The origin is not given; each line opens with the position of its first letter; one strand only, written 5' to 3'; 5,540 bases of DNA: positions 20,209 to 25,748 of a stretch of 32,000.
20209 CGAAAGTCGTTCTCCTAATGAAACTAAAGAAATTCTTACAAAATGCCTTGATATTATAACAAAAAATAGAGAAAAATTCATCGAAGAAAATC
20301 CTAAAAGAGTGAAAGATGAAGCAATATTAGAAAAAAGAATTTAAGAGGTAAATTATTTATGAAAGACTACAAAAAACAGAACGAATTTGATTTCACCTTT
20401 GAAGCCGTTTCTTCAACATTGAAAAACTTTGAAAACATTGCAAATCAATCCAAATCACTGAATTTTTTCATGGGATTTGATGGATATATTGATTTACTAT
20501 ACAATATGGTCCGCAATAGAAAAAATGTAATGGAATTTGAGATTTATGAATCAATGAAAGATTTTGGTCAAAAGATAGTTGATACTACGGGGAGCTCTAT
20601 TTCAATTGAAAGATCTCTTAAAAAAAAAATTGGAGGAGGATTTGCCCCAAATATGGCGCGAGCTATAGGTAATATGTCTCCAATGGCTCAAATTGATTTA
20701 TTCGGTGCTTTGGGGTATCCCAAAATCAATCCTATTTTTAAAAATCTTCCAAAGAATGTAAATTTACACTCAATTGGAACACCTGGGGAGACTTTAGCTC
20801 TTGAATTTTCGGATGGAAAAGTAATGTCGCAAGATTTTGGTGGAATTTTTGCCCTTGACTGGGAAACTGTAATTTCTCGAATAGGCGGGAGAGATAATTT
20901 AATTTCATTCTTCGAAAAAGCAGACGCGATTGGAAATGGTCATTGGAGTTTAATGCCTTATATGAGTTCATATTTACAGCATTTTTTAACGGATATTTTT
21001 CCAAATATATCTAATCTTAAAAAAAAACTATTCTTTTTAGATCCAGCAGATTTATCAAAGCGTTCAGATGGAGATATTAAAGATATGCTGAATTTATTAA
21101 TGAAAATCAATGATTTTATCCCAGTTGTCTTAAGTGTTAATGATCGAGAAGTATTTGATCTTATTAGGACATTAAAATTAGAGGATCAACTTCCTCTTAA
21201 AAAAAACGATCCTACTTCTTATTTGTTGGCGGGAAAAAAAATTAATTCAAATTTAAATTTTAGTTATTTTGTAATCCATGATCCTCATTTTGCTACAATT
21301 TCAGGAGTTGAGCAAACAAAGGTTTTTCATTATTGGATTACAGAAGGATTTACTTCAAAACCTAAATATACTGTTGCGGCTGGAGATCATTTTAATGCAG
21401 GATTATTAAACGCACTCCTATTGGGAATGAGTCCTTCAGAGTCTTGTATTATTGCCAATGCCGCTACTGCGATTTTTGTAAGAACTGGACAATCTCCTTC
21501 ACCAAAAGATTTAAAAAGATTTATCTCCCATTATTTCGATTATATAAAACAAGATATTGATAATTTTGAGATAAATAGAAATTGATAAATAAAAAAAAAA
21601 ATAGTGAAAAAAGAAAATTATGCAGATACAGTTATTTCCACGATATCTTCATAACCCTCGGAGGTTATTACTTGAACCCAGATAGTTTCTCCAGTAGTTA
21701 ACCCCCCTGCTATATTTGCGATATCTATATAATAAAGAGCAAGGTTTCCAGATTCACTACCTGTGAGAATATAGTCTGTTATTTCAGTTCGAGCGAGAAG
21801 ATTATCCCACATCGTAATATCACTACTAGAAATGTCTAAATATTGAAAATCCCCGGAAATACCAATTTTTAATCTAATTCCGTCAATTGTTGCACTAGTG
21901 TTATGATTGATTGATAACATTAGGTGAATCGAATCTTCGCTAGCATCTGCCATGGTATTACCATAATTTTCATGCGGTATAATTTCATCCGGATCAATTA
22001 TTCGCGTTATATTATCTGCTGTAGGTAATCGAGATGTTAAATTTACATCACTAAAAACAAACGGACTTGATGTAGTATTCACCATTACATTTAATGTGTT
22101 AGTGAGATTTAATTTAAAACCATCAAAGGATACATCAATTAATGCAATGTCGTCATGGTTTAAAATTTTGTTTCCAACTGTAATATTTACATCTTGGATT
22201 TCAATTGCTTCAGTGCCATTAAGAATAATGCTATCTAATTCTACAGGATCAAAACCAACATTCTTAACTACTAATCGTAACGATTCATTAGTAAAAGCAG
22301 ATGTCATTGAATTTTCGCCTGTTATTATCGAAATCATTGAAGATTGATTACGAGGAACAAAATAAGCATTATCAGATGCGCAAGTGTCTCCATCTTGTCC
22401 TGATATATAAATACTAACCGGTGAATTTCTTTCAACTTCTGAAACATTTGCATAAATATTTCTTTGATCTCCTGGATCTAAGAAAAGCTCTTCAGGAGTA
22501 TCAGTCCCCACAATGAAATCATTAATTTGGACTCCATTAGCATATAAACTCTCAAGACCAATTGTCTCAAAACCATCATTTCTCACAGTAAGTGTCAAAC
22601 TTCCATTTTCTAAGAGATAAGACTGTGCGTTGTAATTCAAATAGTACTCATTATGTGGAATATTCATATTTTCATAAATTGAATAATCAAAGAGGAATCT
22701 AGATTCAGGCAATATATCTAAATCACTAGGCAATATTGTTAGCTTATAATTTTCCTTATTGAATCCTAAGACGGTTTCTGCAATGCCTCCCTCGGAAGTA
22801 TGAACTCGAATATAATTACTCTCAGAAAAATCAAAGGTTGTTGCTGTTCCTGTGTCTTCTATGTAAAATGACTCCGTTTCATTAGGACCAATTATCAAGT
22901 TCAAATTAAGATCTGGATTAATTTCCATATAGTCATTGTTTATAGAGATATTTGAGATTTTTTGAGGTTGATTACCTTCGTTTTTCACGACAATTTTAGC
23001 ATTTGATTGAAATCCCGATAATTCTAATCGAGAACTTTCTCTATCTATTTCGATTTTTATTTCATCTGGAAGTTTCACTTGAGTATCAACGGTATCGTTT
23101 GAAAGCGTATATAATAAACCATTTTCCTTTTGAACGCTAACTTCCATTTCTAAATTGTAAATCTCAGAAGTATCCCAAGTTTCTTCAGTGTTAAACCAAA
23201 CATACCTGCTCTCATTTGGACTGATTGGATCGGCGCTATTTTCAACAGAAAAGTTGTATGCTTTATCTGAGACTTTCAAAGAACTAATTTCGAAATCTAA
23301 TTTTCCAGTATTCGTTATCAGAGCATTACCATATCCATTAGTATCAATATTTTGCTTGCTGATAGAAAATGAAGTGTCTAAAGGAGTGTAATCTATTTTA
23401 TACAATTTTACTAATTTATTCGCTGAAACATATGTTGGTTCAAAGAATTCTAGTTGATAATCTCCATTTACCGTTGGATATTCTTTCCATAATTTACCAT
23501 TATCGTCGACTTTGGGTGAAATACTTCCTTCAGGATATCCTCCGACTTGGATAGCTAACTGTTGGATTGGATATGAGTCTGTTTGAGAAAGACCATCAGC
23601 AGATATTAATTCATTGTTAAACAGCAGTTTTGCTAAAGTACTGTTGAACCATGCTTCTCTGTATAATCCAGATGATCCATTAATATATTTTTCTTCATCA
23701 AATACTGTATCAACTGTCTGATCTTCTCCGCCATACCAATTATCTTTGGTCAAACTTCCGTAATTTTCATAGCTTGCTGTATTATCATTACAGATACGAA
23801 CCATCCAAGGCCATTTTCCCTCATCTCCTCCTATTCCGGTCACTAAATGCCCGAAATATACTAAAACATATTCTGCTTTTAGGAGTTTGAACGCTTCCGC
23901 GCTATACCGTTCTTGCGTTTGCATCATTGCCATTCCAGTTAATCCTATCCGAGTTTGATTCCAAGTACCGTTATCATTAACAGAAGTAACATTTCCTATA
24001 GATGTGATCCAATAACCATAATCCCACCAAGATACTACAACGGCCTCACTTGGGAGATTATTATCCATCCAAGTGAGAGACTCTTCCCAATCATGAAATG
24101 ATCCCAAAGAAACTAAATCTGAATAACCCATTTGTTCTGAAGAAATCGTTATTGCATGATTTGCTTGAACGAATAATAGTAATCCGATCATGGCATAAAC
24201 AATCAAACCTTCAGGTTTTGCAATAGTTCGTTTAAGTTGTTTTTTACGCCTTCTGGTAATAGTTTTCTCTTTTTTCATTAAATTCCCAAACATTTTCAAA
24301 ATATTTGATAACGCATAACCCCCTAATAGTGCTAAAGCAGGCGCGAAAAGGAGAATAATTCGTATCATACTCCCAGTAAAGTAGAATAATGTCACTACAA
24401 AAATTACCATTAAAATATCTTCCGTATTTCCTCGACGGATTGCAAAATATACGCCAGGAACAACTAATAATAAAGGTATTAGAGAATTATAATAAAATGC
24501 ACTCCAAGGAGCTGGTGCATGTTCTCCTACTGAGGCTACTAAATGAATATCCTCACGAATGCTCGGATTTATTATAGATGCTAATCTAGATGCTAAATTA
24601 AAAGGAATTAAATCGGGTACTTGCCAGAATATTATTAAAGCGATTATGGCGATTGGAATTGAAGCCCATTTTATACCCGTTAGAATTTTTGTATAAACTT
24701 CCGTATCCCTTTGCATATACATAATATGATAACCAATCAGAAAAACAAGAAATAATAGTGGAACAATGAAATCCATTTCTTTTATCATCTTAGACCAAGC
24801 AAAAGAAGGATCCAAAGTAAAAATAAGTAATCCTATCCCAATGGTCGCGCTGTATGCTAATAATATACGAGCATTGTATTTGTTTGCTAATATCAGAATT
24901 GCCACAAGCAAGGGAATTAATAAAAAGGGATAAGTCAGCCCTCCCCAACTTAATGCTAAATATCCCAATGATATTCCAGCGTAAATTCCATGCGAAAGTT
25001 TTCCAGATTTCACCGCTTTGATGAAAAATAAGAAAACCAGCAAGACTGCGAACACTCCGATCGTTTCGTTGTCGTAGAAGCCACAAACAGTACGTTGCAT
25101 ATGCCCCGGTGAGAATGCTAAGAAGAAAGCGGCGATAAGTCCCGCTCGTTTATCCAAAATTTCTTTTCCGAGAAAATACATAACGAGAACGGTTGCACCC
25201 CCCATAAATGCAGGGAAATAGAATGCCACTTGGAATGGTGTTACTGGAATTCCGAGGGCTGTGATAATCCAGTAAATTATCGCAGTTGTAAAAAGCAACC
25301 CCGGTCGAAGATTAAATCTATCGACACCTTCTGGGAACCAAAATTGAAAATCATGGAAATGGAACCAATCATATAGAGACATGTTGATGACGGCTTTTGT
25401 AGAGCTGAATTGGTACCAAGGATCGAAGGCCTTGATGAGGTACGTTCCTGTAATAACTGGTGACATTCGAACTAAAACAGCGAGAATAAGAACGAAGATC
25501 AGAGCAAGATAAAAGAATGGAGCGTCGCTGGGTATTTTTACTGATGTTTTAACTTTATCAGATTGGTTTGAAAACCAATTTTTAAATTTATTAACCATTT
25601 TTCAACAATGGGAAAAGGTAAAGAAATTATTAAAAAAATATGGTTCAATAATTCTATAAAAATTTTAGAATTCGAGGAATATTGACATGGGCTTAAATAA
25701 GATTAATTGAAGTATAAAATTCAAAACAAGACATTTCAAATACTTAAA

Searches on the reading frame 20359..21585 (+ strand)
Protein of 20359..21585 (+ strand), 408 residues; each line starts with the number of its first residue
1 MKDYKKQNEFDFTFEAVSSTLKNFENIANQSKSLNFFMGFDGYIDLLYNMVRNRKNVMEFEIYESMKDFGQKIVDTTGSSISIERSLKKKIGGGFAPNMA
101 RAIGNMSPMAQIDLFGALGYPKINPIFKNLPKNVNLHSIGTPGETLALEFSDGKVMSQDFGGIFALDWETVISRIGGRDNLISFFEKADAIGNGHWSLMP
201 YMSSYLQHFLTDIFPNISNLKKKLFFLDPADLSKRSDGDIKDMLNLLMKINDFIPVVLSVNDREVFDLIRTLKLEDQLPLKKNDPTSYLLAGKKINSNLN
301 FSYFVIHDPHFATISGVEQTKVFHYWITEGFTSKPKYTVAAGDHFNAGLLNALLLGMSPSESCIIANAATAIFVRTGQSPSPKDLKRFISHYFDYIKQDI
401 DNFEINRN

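Call 11: search_protein_families(library=pfam, proteins=[window:20359-21585:+], max_evalue=0.001)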
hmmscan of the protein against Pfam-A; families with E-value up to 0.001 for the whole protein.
window:20359-21585:+ (408 aa): 2 families
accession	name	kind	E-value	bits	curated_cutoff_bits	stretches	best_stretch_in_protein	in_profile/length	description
PF25270.1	Khk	-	2.9e-59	201.6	35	1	25-392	14-365/365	Prokaryotic ketohexokinase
PF00294.29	PfkB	-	2.3e-09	37.4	25.8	1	331-377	247-293/302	pfkB family carbohydrate kinase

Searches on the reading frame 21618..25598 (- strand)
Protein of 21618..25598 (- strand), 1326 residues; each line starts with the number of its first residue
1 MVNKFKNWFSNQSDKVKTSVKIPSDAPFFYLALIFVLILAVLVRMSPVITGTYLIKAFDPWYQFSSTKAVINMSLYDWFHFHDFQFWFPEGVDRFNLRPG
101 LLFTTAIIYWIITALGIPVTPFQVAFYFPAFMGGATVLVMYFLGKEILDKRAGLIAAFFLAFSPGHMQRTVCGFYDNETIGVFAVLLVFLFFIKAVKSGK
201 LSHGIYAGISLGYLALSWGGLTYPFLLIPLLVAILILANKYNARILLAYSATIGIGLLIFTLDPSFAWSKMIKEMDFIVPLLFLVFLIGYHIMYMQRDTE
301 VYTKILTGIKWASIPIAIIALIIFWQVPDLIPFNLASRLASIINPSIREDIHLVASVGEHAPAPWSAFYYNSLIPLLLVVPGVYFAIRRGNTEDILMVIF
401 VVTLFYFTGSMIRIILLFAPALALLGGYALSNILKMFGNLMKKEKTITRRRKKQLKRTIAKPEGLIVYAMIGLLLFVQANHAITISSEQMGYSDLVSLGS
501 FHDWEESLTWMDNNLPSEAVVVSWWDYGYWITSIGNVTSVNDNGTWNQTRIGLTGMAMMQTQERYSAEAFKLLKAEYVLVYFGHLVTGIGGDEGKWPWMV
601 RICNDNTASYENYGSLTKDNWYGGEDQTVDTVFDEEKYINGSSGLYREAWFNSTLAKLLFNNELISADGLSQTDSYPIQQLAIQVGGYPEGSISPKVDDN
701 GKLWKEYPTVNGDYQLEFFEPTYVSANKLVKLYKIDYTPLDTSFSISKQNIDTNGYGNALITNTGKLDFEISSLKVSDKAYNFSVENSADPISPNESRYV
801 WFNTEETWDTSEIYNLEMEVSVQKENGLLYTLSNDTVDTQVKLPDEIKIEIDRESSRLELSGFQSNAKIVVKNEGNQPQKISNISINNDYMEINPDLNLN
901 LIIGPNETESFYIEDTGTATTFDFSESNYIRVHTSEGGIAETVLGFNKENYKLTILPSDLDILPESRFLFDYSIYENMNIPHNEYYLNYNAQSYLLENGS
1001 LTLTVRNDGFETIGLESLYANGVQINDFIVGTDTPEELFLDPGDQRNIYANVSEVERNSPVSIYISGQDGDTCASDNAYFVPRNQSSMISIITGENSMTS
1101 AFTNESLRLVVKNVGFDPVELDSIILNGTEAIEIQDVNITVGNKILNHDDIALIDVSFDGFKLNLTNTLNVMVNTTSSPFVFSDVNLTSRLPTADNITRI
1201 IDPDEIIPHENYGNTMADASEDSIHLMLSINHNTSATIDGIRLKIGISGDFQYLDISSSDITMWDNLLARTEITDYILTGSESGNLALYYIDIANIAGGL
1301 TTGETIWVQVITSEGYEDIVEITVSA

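Call 11: search_protein_families(library=pfam, proteins=[window:21618-25598:-], max_evalue=0.001)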
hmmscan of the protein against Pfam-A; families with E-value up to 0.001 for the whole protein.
window:21618-25598:- (1326 aa): 3 families
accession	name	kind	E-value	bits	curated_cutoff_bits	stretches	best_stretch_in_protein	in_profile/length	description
PF02516.20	STT3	-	3.8e-42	145.7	24.5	1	33-425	5-404/405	Oligosaccharyl transferase STT3, N-terminal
PF13231.12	PMT_2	-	1.9e-06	28.6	26.1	1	108-259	9-153/160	Dolichyl-phosphate-mannose-protein mannosyltransferase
PF21436.2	STT3-PglB_core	-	3.6e-05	24.7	23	1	518-577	2-59/131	STT3/PglB/AglB core domain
